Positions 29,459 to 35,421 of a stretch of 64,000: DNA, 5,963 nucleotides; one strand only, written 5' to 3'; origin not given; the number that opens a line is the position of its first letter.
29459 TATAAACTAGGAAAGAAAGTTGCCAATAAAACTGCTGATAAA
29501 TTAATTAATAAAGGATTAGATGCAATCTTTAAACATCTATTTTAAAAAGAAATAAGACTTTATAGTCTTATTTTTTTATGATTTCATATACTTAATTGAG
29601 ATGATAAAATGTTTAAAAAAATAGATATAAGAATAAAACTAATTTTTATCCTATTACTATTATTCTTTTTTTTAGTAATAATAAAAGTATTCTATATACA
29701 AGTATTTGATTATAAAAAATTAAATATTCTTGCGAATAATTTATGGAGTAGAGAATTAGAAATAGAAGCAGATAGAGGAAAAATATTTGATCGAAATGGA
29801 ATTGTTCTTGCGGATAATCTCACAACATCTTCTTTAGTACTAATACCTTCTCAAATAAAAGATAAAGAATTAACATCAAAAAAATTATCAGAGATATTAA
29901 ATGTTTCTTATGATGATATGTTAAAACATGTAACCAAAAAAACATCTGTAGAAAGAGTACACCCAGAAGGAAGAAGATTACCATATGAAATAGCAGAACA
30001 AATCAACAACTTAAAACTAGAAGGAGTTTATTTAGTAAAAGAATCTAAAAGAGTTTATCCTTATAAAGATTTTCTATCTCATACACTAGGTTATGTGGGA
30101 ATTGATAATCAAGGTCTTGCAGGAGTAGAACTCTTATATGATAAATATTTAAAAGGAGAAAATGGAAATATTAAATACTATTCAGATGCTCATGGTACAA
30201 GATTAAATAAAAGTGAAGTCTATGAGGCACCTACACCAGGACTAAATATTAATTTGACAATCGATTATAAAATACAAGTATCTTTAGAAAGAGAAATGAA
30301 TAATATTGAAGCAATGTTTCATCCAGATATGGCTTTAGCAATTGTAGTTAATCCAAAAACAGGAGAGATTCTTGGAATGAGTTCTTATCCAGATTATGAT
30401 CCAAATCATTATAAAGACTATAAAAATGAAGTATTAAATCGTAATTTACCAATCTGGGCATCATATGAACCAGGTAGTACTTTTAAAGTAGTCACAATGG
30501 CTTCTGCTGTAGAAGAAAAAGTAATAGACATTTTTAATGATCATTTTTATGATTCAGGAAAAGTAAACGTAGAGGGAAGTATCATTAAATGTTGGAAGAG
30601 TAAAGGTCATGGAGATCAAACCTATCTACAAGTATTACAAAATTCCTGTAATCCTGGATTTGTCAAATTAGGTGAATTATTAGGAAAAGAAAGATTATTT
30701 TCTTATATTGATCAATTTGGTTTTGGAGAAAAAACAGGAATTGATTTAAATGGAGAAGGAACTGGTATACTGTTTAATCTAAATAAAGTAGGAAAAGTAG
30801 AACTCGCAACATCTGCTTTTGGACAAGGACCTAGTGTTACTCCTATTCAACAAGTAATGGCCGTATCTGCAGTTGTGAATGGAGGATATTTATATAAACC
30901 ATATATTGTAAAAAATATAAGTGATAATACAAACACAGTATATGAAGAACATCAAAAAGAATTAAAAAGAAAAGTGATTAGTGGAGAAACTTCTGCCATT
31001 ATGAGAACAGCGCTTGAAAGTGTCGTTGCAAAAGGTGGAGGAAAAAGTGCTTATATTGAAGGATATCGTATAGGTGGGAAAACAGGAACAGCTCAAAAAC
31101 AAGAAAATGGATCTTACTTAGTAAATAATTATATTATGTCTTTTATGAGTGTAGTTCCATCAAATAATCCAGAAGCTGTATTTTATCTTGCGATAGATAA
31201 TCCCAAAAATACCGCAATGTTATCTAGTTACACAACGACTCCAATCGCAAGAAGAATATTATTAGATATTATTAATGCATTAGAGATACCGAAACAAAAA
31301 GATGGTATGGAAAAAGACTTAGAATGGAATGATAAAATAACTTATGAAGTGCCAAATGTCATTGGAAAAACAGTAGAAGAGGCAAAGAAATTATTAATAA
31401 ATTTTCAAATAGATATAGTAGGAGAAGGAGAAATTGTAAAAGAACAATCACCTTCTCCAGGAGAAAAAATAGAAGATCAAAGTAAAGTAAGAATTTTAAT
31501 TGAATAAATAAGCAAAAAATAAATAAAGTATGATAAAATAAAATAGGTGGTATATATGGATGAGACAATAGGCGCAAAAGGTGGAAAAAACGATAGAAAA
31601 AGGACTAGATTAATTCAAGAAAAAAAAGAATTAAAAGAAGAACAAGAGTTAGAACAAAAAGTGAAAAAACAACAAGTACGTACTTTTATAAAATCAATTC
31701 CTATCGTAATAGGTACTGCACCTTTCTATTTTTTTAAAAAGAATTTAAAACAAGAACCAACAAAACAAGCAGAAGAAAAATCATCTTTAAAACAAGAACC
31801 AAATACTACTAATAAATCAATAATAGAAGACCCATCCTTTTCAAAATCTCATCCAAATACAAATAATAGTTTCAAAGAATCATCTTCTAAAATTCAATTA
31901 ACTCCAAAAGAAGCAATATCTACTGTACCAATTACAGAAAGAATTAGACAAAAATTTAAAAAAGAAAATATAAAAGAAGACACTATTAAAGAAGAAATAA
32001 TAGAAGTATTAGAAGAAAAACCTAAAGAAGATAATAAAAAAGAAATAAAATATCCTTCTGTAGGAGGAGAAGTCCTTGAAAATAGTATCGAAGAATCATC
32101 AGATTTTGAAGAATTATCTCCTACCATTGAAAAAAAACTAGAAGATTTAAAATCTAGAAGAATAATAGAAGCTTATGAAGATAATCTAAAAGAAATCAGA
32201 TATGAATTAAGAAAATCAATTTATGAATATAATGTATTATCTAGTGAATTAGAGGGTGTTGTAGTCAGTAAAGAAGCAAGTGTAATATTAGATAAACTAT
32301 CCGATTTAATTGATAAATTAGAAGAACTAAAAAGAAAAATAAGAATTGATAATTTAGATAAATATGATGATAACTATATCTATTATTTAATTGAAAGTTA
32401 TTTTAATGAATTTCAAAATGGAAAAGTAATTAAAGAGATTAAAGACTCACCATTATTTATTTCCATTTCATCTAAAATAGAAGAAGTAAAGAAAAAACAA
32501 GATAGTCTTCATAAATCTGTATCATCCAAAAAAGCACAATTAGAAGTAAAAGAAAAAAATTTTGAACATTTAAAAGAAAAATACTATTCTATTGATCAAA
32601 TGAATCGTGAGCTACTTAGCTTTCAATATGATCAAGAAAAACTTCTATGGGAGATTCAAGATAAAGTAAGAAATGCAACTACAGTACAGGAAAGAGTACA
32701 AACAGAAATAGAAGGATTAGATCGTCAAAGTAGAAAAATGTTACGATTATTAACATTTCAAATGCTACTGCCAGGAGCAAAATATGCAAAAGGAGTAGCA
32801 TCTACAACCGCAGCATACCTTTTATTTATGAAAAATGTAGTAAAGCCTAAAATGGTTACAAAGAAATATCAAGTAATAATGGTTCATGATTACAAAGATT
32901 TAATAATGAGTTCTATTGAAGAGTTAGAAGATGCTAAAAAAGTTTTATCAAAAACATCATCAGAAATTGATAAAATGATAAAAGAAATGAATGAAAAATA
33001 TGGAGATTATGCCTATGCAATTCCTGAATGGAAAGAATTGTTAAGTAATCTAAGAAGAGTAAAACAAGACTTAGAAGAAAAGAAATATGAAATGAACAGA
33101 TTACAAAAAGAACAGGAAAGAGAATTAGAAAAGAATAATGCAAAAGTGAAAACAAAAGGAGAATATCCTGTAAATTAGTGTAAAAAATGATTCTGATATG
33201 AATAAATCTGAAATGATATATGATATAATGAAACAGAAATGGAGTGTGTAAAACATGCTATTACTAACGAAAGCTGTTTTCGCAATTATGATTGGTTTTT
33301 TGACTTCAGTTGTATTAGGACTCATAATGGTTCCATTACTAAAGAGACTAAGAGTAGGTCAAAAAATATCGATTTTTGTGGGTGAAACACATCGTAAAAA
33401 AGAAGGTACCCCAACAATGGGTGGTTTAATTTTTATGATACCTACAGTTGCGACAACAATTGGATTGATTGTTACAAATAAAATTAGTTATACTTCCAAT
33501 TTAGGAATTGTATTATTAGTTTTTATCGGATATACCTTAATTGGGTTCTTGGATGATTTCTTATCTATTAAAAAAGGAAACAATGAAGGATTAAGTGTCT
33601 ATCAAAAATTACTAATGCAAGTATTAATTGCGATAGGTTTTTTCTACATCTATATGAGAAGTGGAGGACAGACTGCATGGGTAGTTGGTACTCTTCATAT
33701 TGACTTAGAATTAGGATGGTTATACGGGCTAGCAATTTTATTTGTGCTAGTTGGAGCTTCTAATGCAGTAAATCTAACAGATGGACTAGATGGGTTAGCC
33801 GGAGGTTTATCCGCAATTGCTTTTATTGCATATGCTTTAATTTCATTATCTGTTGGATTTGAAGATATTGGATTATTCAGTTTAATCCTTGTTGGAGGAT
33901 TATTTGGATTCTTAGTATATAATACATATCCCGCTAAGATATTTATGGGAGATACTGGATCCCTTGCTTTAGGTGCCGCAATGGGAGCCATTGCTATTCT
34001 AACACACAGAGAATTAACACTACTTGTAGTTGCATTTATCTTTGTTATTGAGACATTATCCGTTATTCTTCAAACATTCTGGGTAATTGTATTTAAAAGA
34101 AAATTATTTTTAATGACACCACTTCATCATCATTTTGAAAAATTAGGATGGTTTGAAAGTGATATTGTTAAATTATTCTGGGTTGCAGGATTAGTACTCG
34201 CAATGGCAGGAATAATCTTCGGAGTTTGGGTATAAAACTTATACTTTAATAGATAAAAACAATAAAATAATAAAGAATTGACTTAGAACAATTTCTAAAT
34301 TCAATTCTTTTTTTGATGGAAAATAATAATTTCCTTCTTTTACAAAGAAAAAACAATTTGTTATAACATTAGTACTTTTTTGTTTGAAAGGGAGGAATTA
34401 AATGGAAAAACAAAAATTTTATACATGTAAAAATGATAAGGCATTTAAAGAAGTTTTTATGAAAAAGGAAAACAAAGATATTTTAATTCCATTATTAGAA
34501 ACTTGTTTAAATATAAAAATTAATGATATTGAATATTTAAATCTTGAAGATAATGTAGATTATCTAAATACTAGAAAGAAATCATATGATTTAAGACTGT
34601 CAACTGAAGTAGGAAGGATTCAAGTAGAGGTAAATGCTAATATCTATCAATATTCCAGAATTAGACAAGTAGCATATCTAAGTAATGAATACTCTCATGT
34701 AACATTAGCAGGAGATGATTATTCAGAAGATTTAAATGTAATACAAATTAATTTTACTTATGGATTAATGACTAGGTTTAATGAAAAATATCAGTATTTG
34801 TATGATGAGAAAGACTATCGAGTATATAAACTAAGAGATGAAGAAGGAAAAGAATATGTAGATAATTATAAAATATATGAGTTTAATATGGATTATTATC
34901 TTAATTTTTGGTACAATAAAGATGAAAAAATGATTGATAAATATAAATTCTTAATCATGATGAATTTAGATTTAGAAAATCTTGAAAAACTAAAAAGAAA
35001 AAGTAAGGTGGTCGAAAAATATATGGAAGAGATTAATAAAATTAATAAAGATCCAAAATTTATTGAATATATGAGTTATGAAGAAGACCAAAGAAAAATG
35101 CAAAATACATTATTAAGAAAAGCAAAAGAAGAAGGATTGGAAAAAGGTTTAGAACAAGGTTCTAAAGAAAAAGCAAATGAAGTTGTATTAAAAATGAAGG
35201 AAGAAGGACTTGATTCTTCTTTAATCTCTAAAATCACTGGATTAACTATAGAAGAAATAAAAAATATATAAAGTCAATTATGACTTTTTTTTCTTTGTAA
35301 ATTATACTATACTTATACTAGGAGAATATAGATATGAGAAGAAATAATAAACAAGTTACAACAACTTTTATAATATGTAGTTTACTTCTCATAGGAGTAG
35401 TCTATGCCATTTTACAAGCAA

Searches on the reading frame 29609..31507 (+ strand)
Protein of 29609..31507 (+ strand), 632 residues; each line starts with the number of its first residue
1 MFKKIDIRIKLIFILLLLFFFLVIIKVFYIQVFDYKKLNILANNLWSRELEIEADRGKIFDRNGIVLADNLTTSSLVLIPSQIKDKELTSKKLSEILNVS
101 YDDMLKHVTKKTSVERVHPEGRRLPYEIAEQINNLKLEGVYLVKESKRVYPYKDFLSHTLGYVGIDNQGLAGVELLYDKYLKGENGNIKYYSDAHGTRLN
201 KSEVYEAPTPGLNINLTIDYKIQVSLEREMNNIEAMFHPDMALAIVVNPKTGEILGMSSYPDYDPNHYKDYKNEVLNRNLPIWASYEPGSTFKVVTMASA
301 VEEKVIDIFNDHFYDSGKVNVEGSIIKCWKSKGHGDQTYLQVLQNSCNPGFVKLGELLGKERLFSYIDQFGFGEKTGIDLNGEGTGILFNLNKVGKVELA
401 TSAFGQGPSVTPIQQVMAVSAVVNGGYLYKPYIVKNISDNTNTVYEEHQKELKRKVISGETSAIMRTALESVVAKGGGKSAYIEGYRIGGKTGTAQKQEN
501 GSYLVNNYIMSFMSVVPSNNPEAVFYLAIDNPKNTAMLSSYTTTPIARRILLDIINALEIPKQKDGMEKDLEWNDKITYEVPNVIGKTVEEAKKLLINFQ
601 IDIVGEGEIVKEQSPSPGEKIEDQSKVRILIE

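Call 13: search_protein_families(library=pfam, proteins=[window:29609-31507:+], max_evalue=0.000001)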
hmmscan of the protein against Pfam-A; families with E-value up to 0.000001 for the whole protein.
window:29609-31507:+ (632 aa): 3 families
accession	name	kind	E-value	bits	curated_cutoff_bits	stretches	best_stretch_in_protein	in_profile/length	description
PF00905.27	Transpeptidase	-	6.4e-77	259.1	22.1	1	243-551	2-298/299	Penicillin binding protein transpeptidase domain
PF03717.20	PBP_dimer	-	2.1e-26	93.9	24.4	1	52-201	2-178/180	Penicillin-binding Protein dimerisation domain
PF03793.24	PASTA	-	7.2e-12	45.5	23.2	1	579-631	1-62/64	PASTA domain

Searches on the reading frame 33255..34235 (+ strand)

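Call 13: search_protein_families(library=pfam, proteins=[window:33255-34235:+], max_evalue=0.000001)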
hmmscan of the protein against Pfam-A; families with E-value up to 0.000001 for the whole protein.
window:33255-34235:+ (326 aa): 1 family
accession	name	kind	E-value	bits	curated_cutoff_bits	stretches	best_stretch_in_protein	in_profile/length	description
PF00953.26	Glycos_transf_4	-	4.7e-36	124.6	27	1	85-250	3-159/160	Glycosyl transferase family 4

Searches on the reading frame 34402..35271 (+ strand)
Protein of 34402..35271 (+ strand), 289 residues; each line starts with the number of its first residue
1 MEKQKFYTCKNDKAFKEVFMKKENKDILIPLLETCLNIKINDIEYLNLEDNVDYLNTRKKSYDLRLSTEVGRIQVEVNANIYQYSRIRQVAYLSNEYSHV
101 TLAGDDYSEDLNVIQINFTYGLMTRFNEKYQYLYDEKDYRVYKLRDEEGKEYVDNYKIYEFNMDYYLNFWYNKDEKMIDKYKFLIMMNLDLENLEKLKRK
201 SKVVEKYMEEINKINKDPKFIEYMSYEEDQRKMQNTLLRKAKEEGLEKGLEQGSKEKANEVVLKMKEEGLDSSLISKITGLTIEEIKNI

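Call 13: search_protein_families(library=pfam, proteins=[window:34402-35271:+], max_evalue=0.000001)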
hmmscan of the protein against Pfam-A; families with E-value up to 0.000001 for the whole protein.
window:34402-35271:+ (289 aa): 1 family
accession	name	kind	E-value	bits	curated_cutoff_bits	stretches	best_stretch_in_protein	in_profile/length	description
PF12784.13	PDDEXK_2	-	6.2e-13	49.4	27.4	1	10-229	2-217/229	PD-(D/E)XK nuclease family transposase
